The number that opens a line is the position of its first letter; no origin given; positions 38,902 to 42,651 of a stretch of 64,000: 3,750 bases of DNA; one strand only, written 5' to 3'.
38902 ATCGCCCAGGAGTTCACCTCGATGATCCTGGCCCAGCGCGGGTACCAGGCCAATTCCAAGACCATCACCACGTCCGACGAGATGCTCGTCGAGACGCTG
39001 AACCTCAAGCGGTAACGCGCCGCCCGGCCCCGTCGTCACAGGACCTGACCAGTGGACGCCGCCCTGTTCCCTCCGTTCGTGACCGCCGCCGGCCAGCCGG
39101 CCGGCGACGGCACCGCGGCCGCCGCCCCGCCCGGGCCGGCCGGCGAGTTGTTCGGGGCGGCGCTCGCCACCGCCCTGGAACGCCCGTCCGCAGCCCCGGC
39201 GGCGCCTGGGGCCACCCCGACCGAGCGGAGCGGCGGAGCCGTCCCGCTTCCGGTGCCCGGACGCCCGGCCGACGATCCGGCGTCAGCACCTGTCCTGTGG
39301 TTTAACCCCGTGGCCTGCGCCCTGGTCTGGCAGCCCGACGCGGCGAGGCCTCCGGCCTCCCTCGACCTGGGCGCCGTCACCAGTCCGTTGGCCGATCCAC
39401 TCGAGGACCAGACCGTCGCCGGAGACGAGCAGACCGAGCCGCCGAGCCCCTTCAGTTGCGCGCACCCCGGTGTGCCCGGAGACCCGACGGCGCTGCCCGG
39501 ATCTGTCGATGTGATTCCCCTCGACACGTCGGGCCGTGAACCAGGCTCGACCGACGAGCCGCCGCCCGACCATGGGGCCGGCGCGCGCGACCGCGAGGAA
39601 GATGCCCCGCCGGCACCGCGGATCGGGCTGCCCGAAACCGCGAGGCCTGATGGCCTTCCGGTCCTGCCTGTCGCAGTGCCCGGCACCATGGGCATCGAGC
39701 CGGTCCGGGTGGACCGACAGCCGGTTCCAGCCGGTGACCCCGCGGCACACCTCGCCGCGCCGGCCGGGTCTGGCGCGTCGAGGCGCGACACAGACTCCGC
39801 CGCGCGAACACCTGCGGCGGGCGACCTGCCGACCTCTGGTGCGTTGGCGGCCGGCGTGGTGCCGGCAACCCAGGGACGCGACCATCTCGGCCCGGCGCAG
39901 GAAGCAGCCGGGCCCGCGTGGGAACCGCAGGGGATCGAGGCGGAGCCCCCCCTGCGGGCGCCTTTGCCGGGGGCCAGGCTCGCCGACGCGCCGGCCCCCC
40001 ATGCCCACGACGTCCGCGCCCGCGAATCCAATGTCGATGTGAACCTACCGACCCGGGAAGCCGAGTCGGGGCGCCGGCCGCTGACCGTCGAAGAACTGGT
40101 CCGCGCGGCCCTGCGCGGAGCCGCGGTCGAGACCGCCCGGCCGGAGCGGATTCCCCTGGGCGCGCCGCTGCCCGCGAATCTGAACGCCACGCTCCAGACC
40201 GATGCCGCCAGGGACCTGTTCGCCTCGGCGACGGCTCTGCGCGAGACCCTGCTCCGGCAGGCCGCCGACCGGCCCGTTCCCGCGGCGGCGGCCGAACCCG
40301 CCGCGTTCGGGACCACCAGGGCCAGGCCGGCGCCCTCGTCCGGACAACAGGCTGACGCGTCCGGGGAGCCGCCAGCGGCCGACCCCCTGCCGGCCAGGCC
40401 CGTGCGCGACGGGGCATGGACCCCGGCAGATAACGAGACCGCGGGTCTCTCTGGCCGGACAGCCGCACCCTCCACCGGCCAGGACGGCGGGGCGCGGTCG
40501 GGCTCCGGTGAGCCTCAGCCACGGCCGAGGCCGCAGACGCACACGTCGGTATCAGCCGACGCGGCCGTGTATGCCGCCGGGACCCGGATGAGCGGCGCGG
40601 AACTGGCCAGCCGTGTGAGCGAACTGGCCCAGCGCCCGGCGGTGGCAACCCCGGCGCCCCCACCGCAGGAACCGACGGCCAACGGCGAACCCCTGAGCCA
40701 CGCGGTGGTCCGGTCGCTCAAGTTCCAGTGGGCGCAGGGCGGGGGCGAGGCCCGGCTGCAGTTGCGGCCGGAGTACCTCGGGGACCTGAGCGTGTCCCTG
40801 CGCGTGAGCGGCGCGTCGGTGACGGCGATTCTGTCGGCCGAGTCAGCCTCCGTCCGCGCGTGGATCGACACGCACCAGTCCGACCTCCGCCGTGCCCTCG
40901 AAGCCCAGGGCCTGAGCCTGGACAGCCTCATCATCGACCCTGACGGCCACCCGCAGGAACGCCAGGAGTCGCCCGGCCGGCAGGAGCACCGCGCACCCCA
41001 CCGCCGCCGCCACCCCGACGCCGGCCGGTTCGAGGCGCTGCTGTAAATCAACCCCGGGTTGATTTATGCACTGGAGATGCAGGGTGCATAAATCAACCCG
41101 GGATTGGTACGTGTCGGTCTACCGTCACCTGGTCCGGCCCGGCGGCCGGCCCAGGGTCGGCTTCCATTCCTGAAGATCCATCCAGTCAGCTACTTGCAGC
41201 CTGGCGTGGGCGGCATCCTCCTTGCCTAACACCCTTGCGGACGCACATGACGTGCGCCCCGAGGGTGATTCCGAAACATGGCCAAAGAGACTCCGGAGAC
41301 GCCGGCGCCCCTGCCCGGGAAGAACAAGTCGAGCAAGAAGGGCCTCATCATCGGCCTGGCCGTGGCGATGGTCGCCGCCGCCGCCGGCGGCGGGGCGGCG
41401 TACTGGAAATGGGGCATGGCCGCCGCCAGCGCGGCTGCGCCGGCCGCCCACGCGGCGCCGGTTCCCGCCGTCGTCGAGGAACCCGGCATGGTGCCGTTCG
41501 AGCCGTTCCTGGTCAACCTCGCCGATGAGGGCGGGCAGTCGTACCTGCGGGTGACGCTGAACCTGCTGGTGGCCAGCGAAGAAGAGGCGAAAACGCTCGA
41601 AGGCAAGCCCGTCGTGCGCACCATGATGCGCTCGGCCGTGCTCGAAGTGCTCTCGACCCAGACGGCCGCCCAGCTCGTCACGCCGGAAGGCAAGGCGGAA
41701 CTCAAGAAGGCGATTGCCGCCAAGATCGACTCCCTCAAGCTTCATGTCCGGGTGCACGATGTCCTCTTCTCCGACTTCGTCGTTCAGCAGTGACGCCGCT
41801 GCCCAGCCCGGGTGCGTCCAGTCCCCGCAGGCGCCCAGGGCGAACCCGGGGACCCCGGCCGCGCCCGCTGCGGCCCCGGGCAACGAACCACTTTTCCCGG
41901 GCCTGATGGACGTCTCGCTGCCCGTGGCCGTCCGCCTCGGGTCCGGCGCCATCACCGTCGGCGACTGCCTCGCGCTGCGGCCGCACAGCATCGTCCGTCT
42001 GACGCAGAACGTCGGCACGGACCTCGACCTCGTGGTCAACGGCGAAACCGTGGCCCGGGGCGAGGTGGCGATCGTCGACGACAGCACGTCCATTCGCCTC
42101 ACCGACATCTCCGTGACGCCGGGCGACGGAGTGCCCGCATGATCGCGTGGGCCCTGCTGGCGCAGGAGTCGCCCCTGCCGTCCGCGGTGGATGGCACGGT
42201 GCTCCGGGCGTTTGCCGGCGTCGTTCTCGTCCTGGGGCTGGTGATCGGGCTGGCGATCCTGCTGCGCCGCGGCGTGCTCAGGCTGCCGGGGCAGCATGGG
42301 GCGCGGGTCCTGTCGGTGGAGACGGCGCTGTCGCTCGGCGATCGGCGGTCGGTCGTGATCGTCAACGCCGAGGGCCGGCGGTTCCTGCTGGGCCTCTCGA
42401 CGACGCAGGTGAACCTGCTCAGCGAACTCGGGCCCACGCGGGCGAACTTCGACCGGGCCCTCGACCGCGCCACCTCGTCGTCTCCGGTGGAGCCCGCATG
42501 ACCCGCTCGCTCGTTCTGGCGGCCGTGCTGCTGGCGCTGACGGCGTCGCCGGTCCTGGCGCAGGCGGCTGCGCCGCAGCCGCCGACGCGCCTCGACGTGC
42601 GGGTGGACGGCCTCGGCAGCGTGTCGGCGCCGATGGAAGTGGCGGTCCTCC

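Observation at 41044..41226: Locus B of the AT-rich palindrome pair: a 67-nt super-palindrome starting at the fliK stop and ~110-160 bp upstream of the fliL sigma54-type promoter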

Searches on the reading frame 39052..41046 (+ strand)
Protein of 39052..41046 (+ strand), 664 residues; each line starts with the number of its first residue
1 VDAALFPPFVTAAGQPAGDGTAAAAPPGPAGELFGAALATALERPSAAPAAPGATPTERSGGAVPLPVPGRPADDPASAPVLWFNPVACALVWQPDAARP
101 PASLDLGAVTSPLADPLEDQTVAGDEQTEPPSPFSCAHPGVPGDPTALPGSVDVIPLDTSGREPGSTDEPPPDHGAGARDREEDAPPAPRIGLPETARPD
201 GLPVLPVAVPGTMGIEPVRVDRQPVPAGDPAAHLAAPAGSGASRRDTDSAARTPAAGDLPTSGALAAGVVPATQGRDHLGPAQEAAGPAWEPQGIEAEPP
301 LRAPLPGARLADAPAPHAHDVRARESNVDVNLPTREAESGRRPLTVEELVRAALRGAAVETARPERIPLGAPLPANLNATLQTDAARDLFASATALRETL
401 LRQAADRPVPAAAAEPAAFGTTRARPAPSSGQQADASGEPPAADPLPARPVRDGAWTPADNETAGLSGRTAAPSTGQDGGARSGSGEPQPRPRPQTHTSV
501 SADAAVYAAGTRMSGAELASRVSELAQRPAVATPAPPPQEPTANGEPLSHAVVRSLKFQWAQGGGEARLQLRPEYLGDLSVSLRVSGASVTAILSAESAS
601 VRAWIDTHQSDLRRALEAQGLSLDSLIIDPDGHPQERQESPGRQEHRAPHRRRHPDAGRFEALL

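Call 10: search_protein_families(library=pfam, proteins=[window:39052-41046:+])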
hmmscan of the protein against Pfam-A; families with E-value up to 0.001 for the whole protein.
window:39052-41046:+ (664 aa): 1 family
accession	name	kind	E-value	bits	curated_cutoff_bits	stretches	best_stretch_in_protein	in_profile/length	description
PF02120.21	Flg_hook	-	2.2e-14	53.4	29.8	1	556-634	4-82/85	Flagellar hook-length control protein FliK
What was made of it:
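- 39052..41046 (+): fliK (hook-length control protein); its TAA stop at 41044-41046 is the first three bases of B1. Pfam Flg_hook, E = 2e-14 (call 10).
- Checked: The fliK ORF 39052-41046 (Pfam Flg_hook, call 10) ends in TAA at 41044-41046.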

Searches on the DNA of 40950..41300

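Call 63: search_rna_families(source=window, start=40950, end=41300, threshold=evalue, max_evalue=1)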
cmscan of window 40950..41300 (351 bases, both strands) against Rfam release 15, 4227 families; matches with E-value up to 1: 5.
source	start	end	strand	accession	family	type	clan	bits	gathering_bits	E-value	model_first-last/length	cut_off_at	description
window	41050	41105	-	RF00883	MIR820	Gene; miRNA;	-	21.6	196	0.18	1-191/191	no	MIR820 microRNA precursor family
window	41042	41112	+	RF00812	mir-83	Gene; miRNA;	-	20.8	44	0.22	1-84/84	no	mir-83 microRNA precursor family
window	41047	41108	+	RF03233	hvt-mir-H16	Gene; miRNA;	-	18.2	70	0.43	1-64/64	no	hvt-mir-H16 microRNA precursor family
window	41047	41108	-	RF03684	mir-1990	Gene; miRNA;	-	16.6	63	0.39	1-75/75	no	mir-1990 microRNA precursor family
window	41047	41108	+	RF03684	mir-1990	Gene; miRNA;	-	16.3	63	0.48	1-75/75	no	mir-1990 microRNA precursor family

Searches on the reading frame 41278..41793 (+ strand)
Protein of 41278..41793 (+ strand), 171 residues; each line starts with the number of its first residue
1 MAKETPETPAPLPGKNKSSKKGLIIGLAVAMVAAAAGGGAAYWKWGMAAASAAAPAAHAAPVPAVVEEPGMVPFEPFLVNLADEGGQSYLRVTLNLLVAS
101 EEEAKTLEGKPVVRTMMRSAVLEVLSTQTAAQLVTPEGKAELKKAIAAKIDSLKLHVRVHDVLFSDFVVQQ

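Call 10: search_protein_families(library=pfam, proteins=[window:41278-41793:+])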
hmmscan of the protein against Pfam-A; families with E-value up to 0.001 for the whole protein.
window:41278-41793:+ (171 aa): 1 family
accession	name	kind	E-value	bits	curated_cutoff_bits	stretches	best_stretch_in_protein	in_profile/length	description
PF03748.19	FliL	-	5.7e-21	75.4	24.6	1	71-170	1-103/103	Flagellar basal body-associated protein FliL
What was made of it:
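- Checked: The fliL ATG is at 41278 (Pfam FliL, call 10).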

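Call 12: find_encoding_contigs(protein=window:41278-41793:+, flank=10000, max_places=6)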
Protein window:41278-41793:+ (171 aa): 2 contigs read that carry it; 2 places shown.
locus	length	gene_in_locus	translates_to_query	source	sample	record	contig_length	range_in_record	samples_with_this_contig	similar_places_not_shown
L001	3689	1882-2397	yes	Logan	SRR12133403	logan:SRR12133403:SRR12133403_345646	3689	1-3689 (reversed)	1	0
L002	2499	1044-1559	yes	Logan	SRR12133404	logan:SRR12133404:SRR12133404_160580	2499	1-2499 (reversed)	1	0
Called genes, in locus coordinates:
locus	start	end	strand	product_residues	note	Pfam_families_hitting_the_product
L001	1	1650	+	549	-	?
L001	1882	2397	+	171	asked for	PF03748:FliL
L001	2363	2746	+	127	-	PF01052:FliMN_C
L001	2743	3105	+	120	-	PF04347:FliO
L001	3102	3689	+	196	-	?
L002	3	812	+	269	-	?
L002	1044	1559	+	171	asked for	PF03748:FliL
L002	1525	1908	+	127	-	PF01052:FliMN_C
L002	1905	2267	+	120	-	PF04347:FliO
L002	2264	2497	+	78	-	?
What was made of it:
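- Tried and rejected: Only short Logan contigs were returned (call 12).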

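Call 19: find_homologous_proteins(query=window:41278-41793:+)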
Query window:41278-41793:+ (171 aa): 689 proteins with E <= 0.001 among 2193 candidates; the best 120 are listed.
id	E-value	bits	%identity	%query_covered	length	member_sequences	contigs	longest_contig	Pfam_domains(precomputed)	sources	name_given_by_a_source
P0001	4.1e-101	353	100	100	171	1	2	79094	PF03748.20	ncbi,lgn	-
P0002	1.3e-82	293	83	100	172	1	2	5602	PF03748.20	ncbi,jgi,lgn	jgi:flagellar FliL protein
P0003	4.3e-63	230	67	99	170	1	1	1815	PF03748.20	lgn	-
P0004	4.3e-61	223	63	99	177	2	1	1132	PF03748.20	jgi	jgi:flagellar FliL protein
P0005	1.7e-58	215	66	99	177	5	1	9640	PF03748.20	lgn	-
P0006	5.5e-58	213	65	99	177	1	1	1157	PF03748.20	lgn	-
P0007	1.1e-54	202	62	99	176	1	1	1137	PF03748.20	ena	-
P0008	1.2e-54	202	62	100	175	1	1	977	PF03748.20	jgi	jgi:flagellar FliL protein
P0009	2.7e-54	201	64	99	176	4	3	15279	PF03748.20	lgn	-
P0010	4.6e-54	200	63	99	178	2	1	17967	PF03748.20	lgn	-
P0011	8.4e-54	199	60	99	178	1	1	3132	PF03748.20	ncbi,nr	ncbi:MAG: flagellar basal body-associated FliL family protein [Vicinamibacterales bacterium]|nr:flag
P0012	5.7e-52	194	66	94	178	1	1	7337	PF03748.20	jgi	jgi:flagellar protein FliL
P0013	1.0e-50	189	60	94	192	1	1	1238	PF03748.20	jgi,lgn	jgi:flagellar FliL protein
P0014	1.3e-50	189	63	94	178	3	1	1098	PF03748.20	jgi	jgi:flagellar FliL protein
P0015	5.1e-50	187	78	60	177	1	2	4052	PF03748.20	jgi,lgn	jgi:flagellar FliL protein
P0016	9.4e-50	186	57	99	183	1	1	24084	PF03748.20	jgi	jgi:flagellar protein FliL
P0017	5.0e-49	184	63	94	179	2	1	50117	PF03748.20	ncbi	-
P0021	6.4e-46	174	62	75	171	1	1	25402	PF03748.20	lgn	-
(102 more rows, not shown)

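Call 20: find_encoding_contigs(protein=P0002, flank=5000, max_places=3)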
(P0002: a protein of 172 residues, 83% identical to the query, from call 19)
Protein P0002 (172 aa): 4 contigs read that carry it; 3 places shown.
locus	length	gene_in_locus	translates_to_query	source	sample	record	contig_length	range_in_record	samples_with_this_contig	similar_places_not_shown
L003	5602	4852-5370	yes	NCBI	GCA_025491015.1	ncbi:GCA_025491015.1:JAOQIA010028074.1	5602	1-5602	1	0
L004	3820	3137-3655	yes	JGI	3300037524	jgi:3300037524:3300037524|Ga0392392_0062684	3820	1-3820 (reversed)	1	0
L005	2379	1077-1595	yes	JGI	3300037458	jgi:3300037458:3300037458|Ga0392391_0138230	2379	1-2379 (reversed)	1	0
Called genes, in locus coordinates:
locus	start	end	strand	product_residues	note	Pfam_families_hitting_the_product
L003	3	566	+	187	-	?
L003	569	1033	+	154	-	PF02050:FliJ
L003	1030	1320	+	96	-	PF03963:FlgD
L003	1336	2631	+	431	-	PF00460:Flg_bb_rod (weak), PF22692:LlgE_F_G_D1, PF07559:FlgE_D2, PF06429:Flg_bbr_C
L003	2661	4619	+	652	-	PF02120:Flg_hook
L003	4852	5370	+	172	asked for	PF03748:FliL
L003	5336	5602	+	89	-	?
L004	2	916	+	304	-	?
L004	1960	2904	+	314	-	PF02120:Flg_hook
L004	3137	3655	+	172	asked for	PF03748:FliL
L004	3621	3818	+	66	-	?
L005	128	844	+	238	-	PF02120:Flg_hook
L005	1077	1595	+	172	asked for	PF03748:FliL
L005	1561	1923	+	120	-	PF01052:FliMN_C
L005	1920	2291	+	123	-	PF04347:FliO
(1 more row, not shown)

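Call 21: find_encoding_contigs(protein=P0005, flank=5000, max_places=3)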
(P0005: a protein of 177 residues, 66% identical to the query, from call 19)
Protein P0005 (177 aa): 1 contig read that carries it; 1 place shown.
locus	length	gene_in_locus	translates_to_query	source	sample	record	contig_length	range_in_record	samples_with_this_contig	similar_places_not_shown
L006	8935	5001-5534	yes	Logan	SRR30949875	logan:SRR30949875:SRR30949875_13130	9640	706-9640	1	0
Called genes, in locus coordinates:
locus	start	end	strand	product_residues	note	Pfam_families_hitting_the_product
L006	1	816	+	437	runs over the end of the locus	PF02874:ATP-synt_ab_N, PF00006:ATP-synt_ab, PF00005:ABC_tran (weak), PF18269:T3SS_ATPase_C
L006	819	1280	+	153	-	PF02050:FliJ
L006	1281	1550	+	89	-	PF03963:FlgD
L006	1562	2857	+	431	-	PF00460:Flg_bb_rod, PF22692:LlgE_F_G_D1, PF07559:FlgE_D2, PF06429:Flg_bbr_C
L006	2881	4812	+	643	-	PF02120:Flg_hook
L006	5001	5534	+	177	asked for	PF03748:FliL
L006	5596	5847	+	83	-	PF01052:FliMN_C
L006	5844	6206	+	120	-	PF04347:FliO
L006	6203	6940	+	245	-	PF00813:FliP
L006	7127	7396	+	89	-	PF01313:Bac_export_3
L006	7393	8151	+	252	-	PF01311:Bac_export_1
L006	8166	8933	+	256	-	?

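Call 22: find_encoding_contigs(protein=P0009, flank=5000, max_places=3)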
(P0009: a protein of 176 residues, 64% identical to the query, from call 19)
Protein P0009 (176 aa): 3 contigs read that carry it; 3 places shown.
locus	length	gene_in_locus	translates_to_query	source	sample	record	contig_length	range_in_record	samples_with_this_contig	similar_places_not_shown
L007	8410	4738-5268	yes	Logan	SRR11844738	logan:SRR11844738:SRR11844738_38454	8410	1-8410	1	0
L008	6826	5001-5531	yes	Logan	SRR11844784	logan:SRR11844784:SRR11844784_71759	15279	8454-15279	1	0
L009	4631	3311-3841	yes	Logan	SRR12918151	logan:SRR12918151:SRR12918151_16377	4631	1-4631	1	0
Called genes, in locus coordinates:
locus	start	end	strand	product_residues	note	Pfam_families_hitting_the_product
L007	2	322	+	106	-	?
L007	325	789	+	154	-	PF02050:FliJ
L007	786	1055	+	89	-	PF03963:FlgD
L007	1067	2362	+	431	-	PF00460:Flg_bb_rod, PF22692:LlgE_F_G_D1, PF07559:FlgE_D2, PF06429:Flg_bbr_C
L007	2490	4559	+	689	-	PF02120:Flg_hook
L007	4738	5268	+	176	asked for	PF03748:FliL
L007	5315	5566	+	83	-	PF01052:FliMN_C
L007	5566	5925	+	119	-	PF04347:FliO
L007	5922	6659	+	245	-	PF00813:FliP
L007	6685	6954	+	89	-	PF01313:Bac_export_3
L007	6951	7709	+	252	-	PF01311:Bac_export_1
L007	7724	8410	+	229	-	?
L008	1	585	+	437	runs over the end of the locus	PF02874:ATP-synt_ab_N (weak), PF00006:ATP-synt_ab, PF00005:ABC_tran (weak), PF18269:T3SS_ATPase_C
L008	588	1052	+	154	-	PF02050:FliJ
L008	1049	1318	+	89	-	PF03963:FlgD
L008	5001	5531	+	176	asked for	PF03748:FliL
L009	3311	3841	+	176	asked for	PF03748:FliL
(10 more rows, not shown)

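Call 23: find_encoding_contigs(protein=P0010, flank=5000, max_places=3)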
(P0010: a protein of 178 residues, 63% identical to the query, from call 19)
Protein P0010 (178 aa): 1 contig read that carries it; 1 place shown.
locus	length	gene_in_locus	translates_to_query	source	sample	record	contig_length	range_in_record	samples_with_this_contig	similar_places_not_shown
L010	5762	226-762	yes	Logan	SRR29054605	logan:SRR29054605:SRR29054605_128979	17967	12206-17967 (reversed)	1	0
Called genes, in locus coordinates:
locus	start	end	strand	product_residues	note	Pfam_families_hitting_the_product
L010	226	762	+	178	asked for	PF03748:FliL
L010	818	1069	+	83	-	PF01052:FliMN_C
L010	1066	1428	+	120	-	PF04347:FliO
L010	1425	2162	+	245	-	PF00813:FliP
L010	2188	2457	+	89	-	PF01313:Bac_export_3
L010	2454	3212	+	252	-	PF01311:Bac_export_1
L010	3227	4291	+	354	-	PF01312:Bac_export_2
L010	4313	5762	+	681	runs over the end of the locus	PF00771:FHIPEP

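Call 51: find_encoding_contigs(protein=P0017, flank=10000, max_places=2)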
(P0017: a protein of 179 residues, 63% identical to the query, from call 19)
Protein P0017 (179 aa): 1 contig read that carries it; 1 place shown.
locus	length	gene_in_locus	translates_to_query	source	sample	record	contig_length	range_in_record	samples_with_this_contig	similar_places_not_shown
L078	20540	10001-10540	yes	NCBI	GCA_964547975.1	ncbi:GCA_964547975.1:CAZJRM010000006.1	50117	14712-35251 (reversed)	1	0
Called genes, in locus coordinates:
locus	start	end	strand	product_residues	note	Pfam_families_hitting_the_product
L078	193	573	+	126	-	PF00460:Flg_bb_rod (weak)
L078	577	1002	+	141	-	PF00460:Flg_bb_rod (faint), PF06429:Flg_bbr_C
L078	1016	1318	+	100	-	PF02049:FliE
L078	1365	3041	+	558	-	PF01514:YscJ_FliF, PF08345:YscJ_FliF_C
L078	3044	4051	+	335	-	PF03448:MgtE_N (faint), PF14842:FliG_N, PF14841:FliG_M, PF01706:FliG_C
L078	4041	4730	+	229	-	PF06635:T3SS_SCTL (weak), PF02108:FliH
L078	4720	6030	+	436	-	PF00006:ATP-synt_ab, PF18269:T3SS_ATPase_C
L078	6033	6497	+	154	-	PF02050:FliJ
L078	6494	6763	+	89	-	PF03963:FlgD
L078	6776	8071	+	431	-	PF00460:Flg_bb_rod (weak), PF22692:LlgE_F_G_D1, PF07559:FlgE_D2, PF06429:Flg_bbr_C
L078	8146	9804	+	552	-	PF02120:Flg_hook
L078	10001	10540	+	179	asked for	PF03748:FliL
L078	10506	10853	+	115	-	PF01052:FliMN_C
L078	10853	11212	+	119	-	PF04347:FliO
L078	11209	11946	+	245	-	PF00813:FliP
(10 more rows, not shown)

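Call 52: find_encoding_contigs(protein=P0016, flank=10000, max_places=2)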
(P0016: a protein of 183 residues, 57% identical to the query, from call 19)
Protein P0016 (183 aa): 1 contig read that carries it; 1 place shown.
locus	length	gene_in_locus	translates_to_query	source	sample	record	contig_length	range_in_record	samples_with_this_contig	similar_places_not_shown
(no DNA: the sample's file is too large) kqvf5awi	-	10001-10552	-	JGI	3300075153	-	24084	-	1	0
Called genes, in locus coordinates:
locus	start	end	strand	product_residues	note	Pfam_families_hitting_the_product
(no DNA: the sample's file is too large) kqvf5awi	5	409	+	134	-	PF00460:Flg_bb_rod (weak)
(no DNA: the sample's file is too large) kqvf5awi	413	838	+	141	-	PF06429:Flg_bbr_C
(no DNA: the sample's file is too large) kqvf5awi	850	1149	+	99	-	PF02049:FliE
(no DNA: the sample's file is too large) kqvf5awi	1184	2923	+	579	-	PF01514:YscJ_FliF, PF08345:YscJ_FliF_C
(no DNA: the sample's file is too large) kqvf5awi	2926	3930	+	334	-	PF03448:MgtE_N (faint), PF14842:FliG_N, PF14841:FliG_M, PF01706:FliG_C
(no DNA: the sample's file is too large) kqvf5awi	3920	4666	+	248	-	PF06635:T3SS_SCTL (weak), PF02108:FliH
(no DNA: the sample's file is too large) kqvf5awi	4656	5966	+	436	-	PF00006:ATP-synt_ab, PF18269:T3SS_ATPase_C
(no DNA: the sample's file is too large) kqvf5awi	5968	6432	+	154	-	PF02050:FliJ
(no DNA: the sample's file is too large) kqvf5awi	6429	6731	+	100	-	PF03963:FlgD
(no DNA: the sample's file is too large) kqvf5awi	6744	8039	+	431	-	PF00460:Flg_bb_rod (weak), PF22692:LlgE_F_G_D1, PF07559:FlgE_D2, PF06429:Flg_bbr_C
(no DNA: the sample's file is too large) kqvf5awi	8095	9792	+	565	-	PF02120:Flg_hook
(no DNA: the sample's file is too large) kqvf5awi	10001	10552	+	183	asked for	PF03748:FliL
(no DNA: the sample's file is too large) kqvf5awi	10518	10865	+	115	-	PF01052:FliMN_C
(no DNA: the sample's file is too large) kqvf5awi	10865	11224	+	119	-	PF04347:FliO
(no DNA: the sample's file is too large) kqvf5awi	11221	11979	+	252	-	PF00813:FliP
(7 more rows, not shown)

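Call 53: find_encoding_contigs(protein=P0021, flank=10000, max_places=2)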
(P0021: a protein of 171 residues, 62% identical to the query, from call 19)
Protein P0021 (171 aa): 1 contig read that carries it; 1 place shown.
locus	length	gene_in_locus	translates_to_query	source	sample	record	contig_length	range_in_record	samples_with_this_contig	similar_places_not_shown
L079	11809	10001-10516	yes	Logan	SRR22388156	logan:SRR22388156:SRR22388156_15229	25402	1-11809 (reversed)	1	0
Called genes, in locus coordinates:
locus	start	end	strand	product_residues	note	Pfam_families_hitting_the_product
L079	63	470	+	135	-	PF00460:Flg_bb_rod (weak)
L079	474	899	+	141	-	PF06429:Flg_bbr_C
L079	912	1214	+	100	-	PF02049:FliE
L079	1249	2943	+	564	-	PF01514:YscJ_FliF, PF08345:YscJ_FliF_C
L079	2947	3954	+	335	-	PF03448:MgtE_N (faint), PF14842:FliG_N, PF14841:FliG_M, PF01706:FliG_C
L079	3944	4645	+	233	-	PF02108:FliH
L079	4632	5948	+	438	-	PF02874:ATP-synt_ab_N (weak), PF00006:ATP-synt_ab, PF00005:ABC_tran (weak), PF18269:T3SS_ATPase_C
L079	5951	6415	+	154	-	PF02050:FliJ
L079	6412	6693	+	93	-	PF03963:FlgD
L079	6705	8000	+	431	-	PF00460:Flg_bb_rod (weak), PF22692:LlgE_F_G_D1, PF07559:FlgE_D2, PF06429:Flg_bbr_C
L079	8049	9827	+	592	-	PF02120:Flg_hook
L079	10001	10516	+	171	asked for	PF03748:FliL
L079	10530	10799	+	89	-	PF01052:FliMN_C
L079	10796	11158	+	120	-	PF04347:FliO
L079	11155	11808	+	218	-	?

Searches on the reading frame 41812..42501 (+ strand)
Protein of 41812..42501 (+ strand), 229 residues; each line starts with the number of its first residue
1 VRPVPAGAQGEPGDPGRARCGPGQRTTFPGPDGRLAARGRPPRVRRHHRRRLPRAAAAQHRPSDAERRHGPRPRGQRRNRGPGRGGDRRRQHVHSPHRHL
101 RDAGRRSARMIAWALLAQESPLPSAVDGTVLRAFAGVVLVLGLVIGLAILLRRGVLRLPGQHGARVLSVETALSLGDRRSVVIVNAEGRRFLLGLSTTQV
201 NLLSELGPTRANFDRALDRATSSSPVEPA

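Call 10: search_protein_families(library=pfam, proteins=[window:41812-42501:+])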
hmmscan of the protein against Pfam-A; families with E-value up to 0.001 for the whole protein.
window:41812-42501:+ (229 aa): 1 family
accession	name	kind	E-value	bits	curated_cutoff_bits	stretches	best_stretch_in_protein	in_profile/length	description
PF04347.18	FliO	-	1.1e-09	38.6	22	1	150-209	2-64/91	Flagellar biosynthesis protein, FliO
